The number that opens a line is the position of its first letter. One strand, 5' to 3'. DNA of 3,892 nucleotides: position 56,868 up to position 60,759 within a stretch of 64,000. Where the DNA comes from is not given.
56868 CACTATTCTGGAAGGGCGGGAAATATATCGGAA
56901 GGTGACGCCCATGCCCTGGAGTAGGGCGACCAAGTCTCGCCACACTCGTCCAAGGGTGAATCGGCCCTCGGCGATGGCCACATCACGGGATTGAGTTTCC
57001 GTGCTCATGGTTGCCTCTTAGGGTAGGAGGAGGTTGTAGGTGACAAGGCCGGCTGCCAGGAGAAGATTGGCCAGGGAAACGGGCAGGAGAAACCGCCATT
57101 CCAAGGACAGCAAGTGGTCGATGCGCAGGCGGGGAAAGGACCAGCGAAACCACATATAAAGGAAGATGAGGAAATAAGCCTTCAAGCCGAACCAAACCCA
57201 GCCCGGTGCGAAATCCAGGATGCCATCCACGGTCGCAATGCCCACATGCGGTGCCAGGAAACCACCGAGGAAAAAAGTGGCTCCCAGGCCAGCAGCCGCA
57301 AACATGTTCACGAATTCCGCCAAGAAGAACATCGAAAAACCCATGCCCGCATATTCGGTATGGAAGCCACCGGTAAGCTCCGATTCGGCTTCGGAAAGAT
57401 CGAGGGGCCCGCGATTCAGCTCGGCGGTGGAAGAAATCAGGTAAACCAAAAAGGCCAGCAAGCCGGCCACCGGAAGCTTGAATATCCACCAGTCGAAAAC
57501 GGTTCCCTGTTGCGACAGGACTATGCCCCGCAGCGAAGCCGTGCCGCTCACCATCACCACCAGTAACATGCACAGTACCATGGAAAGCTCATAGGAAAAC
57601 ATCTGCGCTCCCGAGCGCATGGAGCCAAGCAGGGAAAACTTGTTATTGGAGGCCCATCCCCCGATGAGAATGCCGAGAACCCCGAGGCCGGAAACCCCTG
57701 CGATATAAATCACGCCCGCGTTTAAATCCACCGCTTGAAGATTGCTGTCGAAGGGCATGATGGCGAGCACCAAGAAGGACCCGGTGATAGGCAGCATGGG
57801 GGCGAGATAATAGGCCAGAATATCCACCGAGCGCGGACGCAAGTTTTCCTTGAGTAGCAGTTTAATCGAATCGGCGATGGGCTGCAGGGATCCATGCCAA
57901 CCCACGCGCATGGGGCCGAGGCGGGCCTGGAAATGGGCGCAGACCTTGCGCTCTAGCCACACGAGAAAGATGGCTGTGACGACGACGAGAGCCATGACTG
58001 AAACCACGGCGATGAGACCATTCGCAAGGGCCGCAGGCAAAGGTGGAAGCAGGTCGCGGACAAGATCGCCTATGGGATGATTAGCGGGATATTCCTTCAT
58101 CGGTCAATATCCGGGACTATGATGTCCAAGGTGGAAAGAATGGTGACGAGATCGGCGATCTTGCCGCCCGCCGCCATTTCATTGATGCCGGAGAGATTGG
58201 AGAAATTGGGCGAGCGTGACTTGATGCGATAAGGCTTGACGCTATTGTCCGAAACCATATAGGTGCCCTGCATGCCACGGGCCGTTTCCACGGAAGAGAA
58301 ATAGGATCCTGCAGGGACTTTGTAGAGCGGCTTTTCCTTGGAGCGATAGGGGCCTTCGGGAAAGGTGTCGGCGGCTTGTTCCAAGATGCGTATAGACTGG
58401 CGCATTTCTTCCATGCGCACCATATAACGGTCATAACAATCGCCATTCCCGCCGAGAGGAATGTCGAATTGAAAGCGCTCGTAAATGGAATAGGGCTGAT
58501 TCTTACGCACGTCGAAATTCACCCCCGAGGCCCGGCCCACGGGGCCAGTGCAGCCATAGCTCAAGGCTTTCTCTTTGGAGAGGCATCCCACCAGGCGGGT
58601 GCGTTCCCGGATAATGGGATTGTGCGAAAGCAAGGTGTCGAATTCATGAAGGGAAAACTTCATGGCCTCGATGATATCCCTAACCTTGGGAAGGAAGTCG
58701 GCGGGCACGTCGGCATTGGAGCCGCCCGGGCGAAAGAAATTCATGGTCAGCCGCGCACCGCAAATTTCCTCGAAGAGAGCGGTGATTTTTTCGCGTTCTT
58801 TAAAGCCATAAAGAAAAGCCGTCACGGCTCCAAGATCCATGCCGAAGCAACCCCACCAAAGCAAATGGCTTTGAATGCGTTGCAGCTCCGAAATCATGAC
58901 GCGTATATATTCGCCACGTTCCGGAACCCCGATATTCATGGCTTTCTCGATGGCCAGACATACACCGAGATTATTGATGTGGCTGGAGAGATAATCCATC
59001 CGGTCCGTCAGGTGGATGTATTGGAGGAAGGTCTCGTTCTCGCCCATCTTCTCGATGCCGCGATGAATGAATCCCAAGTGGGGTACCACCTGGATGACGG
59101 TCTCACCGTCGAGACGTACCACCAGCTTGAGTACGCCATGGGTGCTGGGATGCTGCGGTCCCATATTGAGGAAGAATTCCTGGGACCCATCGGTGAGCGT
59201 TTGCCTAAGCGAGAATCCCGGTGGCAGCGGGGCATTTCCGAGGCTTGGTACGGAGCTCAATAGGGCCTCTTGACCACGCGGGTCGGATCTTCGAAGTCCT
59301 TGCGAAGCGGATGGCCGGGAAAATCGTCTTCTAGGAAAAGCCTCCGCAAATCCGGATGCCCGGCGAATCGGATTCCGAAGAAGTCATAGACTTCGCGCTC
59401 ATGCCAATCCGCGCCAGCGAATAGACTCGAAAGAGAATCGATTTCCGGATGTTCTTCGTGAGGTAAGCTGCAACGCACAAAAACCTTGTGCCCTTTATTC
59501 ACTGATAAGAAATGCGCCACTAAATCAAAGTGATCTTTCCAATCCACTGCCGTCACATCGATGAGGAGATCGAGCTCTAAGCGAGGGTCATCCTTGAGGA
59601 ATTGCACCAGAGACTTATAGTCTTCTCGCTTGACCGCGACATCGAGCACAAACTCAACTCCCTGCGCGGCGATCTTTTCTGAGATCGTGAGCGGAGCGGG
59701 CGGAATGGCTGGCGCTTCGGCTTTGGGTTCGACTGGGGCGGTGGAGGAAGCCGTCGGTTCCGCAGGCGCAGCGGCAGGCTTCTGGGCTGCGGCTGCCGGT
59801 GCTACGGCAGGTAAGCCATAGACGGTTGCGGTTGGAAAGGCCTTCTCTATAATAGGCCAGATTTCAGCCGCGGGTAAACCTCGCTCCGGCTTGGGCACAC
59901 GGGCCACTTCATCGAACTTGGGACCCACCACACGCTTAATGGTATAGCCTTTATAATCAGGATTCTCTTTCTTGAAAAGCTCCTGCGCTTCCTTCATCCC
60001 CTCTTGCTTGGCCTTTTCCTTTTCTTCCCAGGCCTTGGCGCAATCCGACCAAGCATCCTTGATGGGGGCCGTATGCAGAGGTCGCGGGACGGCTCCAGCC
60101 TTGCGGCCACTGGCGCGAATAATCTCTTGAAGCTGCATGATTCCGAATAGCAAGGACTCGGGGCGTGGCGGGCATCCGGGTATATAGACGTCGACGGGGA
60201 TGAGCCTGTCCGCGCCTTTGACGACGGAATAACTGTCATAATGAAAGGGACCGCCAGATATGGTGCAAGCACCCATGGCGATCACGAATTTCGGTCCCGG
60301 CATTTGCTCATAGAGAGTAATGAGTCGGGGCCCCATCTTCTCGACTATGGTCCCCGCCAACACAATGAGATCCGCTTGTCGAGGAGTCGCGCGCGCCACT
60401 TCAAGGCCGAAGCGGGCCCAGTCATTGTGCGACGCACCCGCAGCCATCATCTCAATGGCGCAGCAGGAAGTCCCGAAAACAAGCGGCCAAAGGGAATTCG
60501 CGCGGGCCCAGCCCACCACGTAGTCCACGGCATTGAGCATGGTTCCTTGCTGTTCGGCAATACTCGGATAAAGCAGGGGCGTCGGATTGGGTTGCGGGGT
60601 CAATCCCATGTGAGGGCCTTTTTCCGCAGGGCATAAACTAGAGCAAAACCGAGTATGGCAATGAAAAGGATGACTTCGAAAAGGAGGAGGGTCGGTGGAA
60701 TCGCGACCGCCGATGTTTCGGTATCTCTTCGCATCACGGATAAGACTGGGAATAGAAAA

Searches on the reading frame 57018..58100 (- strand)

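Call 84: search_protein_families(library=pfam, proteins=[window:57018-58100:-], max_evalue=0.0001)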
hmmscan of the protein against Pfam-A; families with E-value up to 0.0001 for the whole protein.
window:57018-58100:- (360 aa): 1 family
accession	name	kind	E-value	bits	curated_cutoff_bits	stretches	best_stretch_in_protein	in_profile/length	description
PF00146.26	NADHdh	-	3.6e-107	358.6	27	1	32-349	3-297/298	NADH dehydrogenase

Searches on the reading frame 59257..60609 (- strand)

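Call 84: search_protein_families(library=pfam, proteins=[window:59257-60609:-], max_evalue=0.0001)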
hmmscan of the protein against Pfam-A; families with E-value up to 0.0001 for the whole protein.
window:59257-60609:- (450 aa): 2 families
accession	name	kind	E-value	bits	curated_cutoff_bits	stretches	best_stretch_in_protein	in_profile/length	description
PF00329.25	Complex1_30kDa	-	8.5e-43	146.3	22.5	1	324-440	1-119/124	Respiratory-chain NADH dehydrogenase, 30 Kd subunit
PF01058.29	Oxidored_q6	-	1.1e-25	90.3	27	1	49-160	3-128/128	NADH ubiquinone oxidoreductase, 20 Kd subunit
